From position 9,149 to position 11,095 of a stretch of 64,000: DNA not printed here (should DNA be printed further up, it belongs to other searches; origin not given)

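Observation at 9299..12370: Candidate 2-oxoglutarate decarboxylase / succinic semialdehyde dehydrogenase shunt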

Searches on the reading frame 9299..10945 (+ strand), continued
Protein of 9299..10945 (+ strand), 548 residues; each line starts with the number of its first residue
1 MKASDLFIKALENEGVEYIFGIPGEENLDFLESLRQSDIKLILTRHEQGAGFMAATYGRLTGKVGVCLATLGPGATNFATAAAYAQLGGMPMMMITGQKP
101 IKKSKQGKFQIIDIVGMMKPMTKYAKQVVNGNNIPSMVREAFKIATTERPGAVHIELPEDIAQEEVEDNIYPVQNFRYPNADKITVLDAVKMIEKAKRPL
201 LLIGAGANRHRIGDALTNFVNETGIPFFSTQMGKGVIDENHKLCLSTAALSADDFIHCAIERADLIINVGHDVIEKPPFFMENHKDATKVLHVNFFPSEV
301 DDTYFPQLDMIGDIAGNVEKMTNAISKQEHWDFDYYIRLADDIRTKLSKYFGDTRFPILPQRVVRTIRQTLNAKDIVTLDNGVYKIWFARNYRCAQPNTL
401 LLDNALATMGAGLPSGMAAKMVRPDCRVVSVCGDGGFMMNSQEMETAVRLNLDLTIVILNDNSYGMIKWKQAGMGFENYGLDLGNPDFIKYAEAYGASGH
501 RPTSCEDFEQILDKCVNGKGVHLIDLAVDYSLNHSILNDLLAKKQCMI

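Call 65: search_solved_structures(query=window:9299-10942:+, max_evalue=1e-86, show_alignments=4)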
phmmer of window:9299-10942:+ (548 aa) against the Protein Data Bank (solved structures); distinct sequences matched with E-value up to 1e-86: 5.
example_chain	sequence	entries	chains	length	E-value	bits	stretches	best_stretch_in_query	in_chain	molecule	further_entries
13bb_A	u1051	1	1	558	3.6e-152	510.8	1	4-540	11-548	acetolactate synthase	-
9zgl_A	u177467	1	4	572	3.6e-96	326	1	2-540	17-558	Ancestral acetolactate synthase, catabolic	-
24pi_A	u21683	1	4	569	3.8e-89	302.8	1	4-540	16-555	Ancestral acetolactate synthase, catabolic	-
4rjj_A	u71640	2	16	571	1.4e-88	300.9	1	3-544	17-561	Acetolactate synthase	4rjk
4rji_A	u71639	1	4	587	1.6e-88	300.8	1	3-544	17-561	Acetolactate synthase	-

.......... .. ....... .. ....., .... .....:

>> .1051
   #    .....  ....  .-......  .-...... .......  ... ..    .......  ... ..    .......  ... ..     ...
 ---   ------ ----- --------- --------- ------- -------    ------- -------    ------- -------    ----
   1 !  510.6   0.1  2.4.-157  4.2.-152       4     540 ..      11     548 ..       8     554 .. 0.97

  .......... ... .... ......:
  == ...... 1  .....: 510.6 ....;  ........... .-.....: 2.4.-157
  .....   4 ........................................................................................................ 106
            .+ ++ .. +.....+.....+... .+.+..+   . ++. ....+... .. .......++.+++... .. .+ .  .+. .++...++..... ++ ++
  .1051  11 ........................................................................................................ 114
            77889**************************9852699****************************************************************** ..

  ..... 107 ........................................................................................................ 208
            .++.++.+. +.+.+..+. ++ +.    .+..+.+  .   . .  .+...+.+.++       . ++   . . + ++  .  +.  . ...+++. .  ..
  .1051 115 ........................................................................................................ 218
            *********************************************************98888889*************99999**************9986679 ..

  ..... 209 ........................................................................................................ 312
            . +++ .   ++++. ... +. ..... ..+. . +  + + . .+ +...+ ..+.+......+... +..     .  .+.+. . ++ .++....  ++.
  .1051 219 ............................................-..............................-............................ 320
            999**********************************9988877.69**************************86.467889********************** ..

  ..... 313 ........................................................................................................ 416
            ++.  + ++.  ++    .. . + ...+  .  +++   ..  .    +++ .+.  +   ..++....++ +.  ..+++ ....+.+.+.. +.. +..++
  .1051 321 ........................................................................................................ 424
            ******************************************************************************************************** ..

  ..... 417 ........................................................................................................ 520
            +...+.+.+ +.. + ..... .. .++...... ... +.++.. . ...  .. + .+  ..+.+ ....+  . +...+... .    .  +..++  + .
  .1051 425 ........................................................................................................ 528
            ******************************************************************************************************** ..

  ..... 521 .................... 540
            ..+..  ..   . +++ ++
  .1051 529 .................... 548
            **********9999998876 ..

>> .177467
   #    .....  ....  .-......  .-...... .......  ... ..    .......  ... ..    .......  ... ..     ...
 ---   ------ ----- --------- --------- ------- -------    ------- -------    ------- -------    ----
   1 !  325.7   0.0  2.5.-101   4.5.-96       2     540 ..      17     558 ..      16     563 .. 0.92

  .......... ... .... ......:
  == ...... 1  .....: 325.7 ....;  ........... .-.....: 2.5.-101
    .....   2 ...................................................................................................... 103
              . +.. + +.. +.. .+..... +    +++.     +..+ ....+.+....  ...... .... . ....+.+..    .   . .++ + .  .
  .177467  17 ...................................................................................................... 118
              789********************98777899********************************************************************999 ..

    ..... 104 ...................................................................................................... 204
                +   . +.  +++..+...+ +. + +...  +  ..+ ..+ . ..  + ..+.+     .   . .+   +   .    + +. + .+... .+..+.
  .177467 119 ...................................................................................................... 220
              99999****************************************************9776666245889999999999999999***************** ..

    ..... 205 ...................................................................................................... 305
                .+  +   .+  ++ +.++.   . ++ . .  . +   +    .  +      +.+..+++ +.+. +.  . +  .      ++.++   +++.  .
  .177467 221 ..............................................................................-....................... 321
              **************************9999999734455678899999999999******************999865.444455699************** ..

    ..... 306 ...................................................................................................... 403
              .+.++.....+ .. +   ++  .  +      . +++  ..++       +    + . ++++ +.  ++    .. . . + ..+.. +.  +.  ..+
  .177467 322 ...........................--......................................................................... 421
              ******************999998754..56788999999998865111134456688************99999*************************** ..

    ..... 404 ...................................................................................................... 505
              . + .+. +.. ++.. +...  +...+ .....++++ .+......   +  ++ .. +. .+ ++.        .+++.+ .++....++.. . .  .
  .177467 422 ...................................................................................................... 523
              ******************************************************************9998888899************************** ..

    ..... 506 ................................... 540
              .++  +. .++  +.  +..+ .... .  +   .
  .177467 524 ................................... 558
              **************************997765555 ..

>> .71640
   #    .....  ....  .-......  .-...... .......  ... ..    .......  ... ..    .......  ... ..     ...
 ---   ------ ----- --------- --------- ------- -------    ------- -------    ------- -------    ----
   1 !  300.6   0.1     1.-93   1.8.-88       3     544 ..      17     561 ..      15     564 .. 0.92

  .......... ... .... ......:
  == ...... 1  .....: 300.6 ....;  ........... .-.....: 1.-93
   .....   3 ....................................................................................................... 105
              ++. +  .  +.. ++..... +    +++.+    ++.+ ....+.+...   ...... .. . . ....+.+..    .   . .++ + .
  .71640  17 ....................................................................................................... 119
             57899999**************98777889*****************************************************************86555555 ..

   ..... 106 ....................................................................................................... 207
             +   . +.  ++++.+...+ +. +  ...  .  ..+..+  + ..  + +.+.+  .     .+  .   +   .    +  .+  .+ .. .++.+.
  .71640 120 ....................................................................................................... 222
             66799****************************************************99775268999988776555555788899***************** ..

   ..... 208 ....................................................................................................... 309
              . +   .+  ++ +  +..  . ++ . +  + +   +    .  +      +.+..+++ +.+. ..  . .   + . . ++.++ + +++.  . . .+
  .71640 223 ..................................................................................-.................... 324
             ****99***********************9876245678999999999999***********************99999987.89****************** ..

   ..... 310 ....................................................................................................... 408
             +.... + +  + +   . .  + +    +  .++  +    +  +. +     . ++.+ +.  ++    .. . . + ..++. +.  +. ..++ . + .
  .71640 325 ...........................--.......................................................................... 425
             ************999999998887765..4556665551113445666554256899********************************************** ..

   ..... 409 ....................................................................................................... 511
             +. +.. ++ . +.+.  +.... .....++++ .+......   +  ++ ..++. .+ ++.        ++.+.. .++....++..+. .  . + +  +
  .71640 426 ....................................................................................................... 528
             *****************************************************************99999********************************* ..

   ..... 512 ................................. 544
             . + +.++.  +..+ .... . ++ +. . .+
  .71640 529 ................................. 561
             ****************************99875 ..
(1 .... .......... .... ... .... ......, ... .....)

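Call 87: find_homologous_proteins(query=P0121, region=1-1016, max_evalue=1e-100)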
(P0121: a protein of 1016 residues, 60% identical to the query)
Query P0121, residues 1-1016 (1016 aa): 1968 proteins with E <= 1e-100 among 8000 candidates; the best 120 are listed.
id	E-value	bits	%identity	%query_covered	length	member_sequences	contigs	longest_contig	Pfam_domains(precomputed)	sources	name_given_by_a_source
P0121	0.0e+0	2294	100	100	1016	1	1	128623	PF02775.27,PF00171.28,PF02776.24,PF00205.29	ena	-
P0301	0.0e+0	2064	88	100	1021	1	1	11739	PF02775.27,PF00171.28,PF02776.24,PF00205.29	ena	-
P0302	0.0e+0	1862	80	100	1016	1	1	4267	PF02775.27,PF00171.28,PF02776.24,PF00205.29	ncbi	-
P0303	0.0e+0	1841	78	100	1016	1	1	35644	PF02775.27,PF00171.28,PF02776.24,PF00205.29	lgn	-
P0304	0.0e+0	1820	77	100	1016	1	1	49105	PF02775.27,PF00171.28,PF02776.24,PF00205.29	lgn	-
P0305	0.0e+0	1808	77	100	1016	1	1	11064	PF02775.27,PF00171.28,PF02776.24,PF00205.29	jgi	jgi:acetolactate synthase-1/2/3 large subunit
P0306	0.0e+0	1806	77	100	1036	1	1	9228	PF02775.27,PF00171.28,PF02776.24,PF00205.29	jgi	jgi:acetolactate synthase-1/2/3 large subunit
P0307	0.0e+0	1790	77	100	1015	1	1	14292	PF02775.27,PF00171.28,PF02776.24,PF00205.29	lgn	-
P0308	0.0e+0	1781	76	100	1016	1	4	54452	PF02775.27,PF00171.28,PF02776.24,PF00205.29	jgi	jgi:acetolactate synthase I/II/III large subunit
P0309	0.0e+0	1763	75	100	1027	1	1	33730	PF02775.27,PF00171.28,PF02776.24,PF00205.29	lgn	-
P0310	0.0e+0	1743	74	100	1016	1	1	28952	PF02775.27,PF00171.28,PF02776.24,PF00205.29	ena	-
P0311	0.0e+0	1633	70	100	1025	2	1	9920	PF02775.27,PF00171.28,PF02776.24,PF00205.29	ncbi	-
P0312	0.0e+0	1632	70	100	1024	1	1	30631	PF02775.27,PF00171.28,PF02776.24,PF00205.29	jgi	jgi:acetolactate synthase-1/2/3 large subunit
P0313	0.0e+0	1613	69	100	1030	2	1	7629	PF02775.27,PF00171.28,PF02776.24,PF00205.29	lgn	-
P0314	0.0e+0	1607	69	100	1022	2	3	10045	PF02775.27,PF00171.28,PF02776.24,PF00205.29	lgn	-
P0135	8.6e-239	814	55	44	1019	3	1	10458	PF02775.27,PF00171.28,PF00205.29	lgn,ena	-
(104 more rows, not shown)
